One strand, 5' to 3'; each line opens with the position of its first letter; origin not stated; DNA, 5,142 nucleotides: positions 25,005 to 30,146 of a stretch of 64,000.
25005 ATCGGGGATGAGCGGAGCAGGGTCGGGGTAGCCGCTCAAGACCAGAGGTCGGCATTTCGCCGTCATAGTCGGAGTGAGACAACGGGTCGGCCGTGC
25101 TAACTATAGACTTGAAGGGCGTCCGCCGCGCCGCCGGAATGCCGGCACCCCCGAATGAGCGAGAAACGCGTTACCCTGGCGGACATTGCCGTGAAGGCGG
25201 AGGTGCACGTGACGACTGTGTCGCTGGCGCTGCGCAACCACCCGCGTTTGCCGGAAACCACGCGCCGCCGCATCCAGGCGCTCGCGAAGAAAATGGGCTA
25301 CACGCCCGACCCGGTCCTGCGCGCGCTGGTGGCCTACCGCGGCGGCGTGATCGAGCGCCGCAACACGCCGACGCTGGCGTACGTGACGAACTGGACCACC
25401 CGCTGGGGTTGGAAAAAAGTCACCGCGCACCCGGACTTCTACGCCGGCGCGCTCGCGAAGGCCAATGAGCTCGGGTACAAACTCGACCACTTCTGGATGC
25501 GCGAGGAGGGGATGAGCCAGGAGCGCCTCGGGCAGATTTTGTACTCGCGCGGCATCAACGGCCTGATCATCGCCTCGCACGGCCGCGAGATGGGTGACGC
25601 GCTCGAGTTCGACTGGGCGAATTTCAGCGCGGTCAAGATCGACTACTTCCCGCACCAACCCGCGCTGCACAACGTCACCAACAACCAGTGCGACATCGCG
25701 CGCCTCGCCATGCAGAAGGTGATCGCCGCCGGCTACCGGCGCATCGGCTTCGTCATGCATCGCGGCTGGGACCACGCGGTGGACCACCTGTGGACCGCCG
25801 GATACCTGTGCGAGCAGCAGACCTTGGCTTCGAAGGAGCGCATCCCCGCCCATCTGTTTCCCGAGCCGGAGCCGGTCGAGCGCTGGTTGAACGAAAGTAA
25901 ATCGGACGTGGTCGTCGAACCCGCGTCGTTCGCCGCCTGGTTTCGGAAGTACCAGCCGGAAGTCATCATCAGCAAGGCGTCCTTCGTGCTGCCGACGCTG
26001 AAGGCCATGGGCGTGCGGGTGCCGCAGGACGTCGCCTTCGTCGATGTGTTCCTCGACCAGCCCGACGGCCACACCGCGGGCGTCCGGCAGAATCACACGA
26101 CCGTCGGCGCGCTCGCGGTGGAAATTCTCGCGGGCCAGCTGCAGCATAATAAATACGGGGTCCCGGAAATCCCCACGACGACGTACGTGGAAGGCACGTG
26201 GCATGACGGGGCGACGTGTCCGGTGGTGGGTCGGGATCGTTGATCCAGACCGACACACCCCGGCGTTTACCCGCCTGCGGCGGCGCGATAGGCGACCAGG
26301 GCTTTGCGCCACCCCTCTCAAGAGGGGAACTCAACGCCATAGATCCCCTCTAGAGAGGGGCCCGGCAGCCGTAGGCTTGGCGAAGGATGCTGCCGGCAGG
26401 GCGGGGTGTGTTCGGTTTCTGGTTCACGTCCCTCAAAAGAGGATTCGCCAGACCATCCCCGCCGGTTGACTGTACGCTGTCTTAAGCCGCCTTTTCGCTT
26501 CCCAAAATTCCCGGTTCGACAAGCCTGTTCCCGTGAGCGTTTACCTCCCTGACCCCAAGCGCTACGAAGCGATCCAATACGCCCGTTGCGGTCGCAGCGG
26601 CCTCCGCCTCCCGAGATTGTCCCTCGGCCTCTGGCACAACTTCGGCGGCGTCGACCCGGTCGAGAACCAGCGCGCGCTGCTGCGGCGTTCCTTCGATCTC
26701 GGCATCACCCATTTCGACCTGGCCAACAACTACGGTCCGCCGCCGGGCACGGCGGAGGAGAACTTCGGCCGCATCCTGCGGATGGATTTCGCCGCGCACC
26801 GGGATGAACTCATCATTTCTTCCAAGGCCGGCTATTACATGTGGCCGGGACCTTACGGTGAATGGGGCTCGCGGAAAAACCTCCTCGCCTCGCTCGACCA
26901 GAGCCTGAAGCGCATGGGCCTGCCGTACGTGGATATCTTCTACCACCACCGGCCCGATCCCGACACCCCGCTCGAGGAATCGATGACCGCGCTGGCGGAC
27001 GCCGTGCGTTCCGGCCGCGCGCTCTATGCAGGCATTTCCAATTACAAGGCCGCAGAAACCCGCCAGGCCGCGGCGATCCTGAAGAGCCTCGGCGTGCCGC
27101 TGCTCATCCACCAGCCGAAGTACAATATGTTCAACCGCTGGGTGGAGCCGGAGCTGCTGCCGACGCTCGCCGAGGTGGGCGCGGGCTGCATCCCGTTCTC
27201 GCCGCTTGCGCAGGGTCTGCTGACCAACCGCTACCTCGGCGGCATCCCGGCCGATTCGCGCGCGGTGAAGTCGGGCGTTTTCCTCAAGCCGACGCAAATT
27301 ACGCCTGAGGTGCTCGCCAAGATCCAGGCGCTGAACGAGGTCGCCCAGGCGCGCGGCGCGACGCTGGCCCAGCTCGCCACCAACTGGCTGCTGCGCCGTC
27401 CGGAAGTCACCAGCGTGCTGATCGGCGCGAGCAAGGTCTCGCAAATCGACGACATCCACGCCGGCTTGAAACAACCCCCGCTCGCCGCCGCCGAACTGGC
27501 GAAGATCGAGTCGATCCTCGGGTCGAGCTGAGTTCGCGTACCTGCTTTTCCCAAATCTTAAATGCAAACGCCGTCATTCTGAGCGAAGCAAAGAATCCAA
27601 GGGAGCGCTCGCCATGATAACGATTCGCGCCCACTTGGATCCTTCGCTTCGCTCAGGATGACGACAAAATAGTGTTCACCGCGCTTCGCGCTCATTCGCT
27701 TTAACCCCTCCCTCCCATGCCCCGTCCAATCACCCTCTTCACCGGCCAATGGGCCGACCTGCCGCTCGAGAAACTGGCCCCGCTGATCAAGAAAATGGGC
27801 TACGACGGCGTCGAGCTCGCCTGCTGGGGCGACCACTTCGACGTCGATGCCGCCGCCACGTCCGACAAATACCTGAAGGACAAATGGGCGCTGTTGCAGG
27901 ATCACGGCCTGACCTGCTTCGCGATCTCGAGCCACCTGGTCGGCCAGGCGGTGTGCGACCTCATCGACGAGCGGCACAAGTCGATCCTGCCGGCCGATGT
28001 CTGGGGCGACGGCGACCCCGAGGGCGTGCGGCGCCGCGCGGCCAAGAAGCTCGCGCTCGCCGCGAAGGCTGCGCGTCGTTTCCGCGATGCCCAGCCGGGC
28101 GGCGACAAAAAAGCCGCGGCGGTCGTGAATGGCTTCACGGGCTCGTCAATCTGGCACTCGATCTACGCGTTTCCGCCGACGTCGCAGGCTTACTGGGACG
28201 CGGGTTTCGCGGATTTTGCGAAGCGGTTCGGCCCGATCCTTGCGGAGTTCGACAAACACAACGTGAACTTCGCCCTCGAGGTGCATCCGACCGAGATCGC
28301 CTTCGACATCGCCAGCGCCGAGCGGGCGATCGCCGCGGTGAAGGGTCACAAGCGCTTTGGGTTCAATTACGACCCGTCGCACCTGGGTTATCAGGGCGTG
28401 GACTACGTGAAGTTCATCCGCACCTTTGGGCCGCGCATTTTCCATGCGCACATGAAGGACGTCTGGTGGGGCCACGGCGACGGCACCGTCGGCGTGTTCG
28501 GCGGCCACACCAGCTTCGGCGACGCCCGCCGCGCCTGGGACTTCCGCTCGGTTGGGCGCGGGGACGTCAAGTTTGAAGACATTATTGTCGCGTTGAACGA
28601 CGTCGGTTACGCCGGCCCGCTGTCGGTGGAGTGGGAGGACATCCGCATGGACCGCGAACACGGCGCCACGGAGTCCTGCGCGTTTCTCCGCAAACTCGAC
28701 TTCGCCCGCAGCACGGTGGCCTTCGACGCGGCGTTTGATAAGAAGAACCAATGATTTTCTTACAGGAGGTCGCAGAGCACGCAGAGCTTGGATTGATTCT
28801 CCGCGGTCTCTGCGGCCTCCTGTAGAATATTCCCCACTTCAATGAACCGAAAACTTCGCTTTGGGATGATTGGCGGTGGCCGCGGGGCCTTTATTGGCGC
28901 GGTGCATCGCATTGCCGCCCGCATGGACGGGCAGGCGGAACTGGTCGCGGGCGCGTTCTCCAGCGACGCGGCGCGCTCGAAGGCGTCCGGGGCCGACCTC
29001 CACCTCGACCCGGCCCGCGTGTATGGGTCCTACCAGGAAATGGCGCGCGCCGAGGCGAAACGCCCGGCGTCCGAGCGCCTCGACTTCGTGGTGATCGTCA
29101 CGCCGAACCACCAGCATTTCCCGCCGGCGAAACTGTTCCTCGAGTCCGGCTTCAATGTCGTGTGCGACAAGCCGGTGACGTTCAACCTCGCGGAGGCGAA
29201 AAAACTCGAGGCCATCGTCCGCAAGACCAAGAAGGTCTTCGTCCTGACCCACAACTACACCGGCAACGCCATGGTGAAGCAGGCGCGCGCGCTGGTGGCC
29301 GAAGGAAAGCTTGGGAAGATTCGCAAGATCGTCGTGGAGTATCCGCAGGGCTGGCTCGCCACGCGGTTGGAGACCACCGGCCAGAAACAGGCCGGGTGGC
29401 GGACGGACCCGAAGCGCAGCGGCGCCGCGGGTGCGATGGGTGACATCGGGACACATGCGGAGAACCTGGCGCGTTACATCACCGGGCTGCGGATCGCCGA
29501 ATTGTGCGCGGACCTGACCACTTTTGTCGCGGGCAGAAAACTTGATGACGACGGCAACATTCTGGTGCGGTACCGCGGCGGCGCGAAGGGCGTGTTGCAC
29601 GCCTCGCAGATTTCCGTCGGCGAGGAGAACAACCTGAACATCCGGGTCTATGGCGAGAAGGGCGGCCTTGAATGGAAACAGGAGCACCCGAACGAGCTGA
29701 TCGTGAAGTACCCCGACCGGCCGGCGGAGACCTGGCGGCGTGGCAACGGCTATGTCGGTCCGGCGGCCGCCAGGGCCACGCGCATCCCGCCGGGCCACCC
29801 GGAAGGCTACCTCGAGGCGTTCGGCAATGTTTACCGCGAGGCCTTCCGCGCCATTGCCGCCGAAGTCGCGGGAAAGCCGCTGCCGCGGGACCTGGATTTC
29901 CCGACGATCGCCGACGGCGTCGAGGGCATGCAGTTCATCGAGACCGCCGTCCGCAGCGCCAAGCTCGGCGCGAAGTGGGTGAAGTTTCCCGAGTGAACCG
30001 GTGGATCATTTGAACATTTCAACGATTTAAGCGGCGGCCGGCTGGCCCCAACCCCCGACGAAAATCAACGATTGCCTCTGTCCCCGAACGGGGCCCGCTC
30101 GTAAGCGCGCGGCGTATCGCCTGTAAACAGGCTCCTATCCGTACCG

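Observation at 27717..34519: Two-compartment sugar oxidation / TIM-barrel / DUF1080 gene string, a candidate oxidative (3-keto) glycoside-cleavage pathway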

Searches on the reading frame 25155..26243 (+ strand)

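Call 8: search_protein_families(library=pfam, proteins=[window:25155-26243:+])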
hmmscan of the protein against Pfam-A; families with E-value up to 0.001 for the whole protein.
window:25155-26243:+ (362 aa): 2 families
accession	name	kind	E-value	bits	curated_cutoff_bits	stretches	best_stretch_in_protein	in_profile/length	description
PF00356.27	LacI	-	2.6e-10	40.4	27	1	7-52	1-46/46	Bacterial regulatory proteins, lacI family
PF13377.12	Peripla_BP_3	-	4.4e-06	27.3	26.5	1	189-338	4-154/167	Periplasmic binding protein-like domain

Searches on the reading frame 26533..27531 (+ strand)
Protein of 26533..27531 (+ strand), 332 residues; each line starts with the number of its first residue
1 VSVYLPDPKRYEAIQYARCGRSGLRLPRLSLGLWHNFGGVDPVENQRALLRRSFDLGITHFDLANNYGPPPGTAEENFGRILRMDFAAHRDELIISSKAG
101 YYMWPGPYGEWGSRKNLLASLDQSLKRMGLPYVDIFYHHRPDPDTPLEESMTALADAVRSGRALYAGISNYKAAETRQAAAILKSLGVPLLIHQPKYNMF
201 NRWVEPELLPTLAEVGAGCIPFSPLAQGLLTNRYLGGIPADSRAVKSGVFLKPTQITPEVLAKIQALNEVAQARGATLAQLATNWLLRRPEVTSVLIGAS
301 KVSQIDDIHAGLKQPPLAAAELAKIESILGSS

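Call 4: search_protein_families(library=pfam, proteins=[window:26533-27531:+])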
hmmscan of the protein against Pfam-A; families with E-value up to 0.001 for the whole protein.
window:26533-27531:+ (332 aa): 1 family
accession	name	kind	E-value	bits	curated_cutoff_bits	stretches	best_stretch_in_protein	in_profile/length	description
PF00248.27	Aldo_ket_red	-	1.4e-66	225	24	1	28-328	1-289/291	Aldo/keto reductase family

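Call 5: search_protein_families(library=ncbifam, proteins=[window:26533-27531:+])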
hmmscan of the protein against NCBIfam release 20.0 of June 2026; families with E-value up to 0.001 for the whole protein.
window:26533-27531:+ (332 aa): 7 families
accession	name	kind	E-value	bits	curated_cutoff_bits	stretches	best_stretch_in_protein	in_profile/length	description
NF007388.0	PRK09912.1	subfamily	8.6e-137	455.7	448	1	3-327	2-330/346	L-glyceraldehyde 3-phosphate reductase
TIGR01293.1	Kv_beta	subfamily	7.9e-45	153.3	365.4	1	15-329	2-319/319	voltage-dependent potassium channel subunit beta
NF049922.1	MethglyxlRedYdjG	equivalog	5.7e-20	71.6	550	1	18-307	5-300/326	NADH-dependent methylglyoxal reductase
NF007912.0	PRK10625.1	equivalog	4e-18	65.9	415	1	14-306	1-316/346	NADP(H)-dependent aldo-keto reductase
NF007695.0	PRK10376.1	subfamily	3.3e-17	62.5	280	1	38-226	34-216/290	oxidoreductase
NF008377.0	PRK11172.1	equivalog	5e-12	45.6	327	1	51-183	23-143/267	2,5-didehydrogluconate reductase DkgB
NF008598.0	PRK11565.1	equivalog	0.00022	20.4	425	1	23-176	12-145/275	2,5-didehydrogluconate reductase DkgA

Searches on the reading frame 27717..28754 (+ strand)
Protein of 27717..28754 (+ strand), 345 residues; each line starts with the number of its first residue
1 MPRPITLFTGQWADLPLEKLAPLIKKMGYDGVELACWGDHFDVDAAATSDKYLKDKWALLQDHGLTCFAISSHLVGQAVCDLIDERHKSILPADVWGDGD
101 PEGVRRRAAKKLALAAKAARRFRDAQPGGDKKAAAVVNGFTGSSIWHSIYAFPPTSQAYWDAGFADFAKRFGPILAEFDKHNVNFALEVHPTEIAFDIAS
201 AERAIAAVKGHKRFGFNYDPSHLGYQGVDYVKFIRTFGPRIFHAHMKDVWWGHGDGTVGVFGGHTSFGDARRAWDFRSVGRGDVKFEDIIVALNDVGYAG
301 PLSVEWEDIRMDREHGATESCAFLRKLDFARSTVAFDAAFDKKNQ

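Call 4: search_protein_families(library=pfam, proteins=[window:27717-28754:+])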
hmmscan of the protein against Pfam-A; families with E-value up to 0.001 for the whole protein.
window:27717-28754:+ (345 aa): 1 family
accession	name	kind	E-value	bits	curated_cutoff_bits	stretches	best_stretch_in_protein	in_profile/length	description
PF01261.30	AP_endonuc_2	-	5.2e-35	121.8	31.1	1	23-327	3-249/249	Xylose isomerase-like TIM barrel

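Call 5: search_protein_families(library=ncbifam, proteins=[window:27717-28754:+])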
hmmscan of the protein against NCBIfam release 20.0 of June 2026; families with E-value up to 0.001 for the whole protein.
window:27717-28754:+ (345 aa): 2 families
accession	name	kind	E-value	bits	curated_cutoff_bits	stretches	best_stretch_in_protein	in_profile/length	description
TIGR04379.1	myo_inos_iolE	equivalog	1.8e-10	40.9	290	1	134-307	98-267/290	myo-inosose-2 dehydratase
NF041099.2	keto_glucon_epim_IolO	equivalog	9.6e-06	25.1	300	0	279-327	219-267/269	5-keto-L-gluconate epimerase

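Call 14: search_solved_structures(query=window:27717-28754:+, max_evalue=0.001)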
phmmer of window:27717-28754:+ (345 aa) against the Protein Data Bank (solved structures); distinct sequences matched with E-value up to 0.001: 3.
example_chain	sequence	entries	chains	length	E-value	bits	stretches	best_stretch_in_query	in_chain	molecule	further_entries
2zds_A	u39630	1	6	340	7.8e-104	351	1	1-342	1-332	Putative DNA-binding protein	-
8ro4_A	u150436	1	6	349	3.6e-35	125.1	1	16-337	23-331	2-hydroxy-3-keto-glucal hydratase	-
3dx5_A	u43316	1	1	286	0.00025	23.6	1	166-306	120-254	uncharacterized protein AsbF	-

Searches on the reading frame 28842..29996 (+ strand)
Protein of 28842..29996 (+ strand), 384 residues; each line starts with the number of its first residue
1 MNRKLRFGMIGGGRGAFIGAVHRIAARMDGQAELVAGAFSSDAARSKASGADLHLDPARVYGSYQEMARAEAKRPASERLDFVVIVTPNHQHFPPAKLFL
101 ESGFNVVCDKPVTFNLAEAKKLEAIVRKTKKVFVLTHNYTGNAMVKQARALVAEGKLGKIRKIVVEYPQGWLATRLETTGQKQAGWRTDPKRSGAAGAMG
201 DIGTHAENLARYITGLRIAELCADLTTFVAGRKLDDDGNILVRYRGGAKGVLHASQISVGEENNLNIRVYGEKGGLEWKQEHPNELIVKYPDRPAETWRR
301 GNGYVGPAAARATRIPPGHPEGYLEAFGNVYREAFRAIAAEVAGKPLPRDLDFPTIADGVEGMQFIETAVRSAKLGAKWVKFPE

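Call 4: search_protein_families(library=pfam, proteins=[window:28842-29996:+])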
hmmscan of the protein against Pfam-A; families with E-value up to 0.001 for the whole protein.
window:28842-29996:+ (384 aa): 3 families
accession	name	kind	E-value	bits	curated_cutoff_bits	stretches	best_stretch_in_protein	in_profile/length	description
PF22725.1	GFO_IDH_MocA_C3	-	1.3e-28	99.9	27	1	145-277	1-124/124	GFO/IDH/MocA C-terminal domain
PF01408.29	GFO_IDH_MocA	-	7.2e-19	69.1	24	1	5-135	1-118/120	Oxidoreductase family, NAD-binding Rossmann fold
PF02894.22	GFO_IDH_MocA_C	-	2.1e-14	54.3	22.9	1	149-381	1-217/218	Oxidoreductase family, C-terminal alpha/beta domain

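Call 5: search_protein_families(library=ncbifam, proteins=[window:28842-29996:+])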
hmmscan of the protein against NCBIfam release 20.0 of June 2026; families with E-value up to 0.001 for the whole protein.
window:28842-29996:+ (384 aa): 7 families
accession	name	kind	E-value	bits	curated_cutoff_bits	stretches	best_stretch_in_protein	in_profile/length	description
NF052479.1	LevoglcsnDh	equivalog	1.8e-30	105.9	650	2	3-236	2-223/386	levoglucosan dehydrogenase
NF008607.0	PRK11579.1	subfamily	8.1e-17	61.2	330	1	78-276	63-247/346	oxidoreductase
TIGR04380.1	myo_inos_iolG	equivalog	3.2e-16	59.1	355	1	4-288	1-262/330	inositol 2-dehydrogenase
NF041392.1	XylDh_Gfo6_Halo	equivalog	4e-16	58.7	350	1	5-277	17-274/350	D-xylose 1-dehydrogenase Gfo6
NF040723.1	UDP-GlcNAcDh_Arch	equivalog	3.9e-11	43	450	1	60-262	41-223/302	UDP-N-acetylglucosamine 3-dehydrogenase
NF007574.0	PRK10206.1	equivalog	3.8e-08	32.8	352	1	79-164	65-150/345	oxidoreductase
NF058561.1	BT_2158_fam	equivalog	1.7e-07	30.2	750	1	58-163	80-180/487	glycoside 3-dehydrogenase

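Call 15: search_solved_structures(query=window:28842-29996:+, max_evalue=0.001)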
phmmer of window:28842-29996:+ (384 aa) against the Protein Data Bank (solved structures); distinct sequences matched with E-value up to 0.001: 49.
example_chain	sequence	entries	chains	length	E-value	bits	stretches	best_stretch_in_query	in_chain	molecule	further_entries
3v5n_A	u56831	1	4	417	9.2e-127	426.6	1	3-381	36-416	Oxidoreductase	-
7d5m_A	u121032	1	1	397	9.1e-81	275.2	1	4-382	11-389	Oxidoreductase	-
7d5n_A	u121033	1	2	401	1.5e-80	274.6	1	4-382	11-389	Oxidoreductase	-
3dty_A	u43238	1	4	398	1.2e-73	251.8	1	4-382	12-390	Oxidoreductase, Gfo/Idh/MocA family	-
4h3v_A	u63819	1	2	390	6e-31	111.3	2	80-233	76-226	Oxidoreductase domain protein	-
6a3f_A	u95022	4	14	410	2.1e-23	86.5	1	5-247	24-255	Putative dehydrogenase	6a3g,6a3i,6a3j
4fb5_A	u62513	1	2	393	1.9e-22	83.3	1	66-342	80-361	Probable oxidoreductase protein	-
5ya8_A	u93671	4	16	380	1.2e-20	77.4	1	35-363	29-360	Scyllo-inositol dehydrogenase with L-glucose dehydrogenase activity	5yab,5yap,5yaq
6ktj_A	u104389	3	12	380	5.9e-20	75.1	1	35-363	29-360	Scyllo-inositol dehydrogenase with L-glucose dehydrogenase activity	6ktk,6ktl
4gqa_A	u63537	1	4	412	3.6e-16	62.7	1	2-288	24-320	NAD binding Oxidoreductase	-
3e82_A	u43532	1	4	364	2.9e-14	56.4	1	79-277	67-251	Putative oxidoreductase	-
3q2i_A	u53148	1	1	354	3.3e-11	46.3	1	2-277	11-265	dehydrogenase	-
6nor_A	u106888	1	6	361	4e-11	46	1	17-274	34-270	Putative NAD dependent dehydrogenase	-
5a02_A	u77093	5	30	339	9.2e-11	44.9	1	79-227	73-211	ALDOSE-ALDOSE OXIDOREDUCTASE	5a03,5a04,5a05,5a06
3e9m_A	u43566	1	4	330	1.3e-10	44.4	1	28-274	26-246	Oxidoreductase, Gfo/Idh/MocA family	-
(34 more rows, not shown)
